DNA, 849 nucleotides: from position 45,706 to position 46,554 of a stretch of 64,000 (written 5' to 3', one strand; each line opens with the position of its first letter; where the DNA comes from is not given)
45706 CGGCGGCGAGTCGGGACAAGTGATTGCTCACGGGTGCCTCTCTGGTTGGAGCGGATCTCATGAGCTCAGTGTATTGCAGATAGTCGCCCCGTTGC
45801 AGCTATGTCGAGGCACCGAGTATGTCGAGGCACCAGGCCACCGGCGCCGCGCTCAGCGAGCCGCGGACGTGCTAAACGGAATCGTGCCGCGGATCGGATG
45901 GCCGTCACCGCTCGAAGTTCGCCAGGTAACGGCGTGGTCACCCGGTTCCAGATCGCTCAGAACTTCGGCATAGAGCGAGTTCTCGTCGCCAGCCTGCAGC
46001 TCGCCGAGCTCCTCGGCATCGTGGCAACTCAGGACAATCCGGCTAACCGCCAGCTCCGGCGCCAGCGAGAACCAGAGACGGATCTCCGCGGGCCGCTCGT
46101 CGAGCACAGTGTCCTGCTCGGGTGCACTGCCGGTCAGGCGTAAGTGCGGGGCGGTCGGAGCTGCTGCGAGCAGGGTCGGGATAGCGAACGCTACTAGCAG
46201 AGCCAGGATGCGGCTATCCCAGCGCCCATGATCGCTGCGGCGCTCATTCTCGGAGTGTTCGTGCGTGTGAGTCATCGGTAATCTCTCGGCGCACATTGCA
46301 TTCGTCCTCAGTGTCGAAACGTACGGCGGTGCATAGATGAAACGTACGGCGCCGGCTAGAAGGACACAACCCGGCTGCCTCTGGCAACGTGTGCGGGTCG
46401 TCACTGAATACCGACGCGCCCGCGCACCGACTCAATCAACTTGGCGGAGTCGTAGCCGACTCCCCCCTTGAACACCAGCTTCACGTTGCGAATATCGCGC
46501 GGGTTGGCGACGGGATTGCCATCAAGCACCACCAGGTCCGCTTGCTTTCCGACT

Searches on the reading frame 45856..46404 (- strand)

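Call 41: search_protein_families(library=pfam, max_evalue=0.001, proteins=[window:45856-46404:-])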
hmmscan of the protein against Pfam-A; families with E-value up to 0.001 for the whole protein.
window:45856-46404:- (183 aa): 1 family
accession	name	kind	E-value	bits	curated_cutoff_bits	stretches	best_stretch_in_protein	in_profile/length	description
PF04234.18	CopC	-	2.7e-16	60.8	23.3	1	87-178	1-91/92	CopC domain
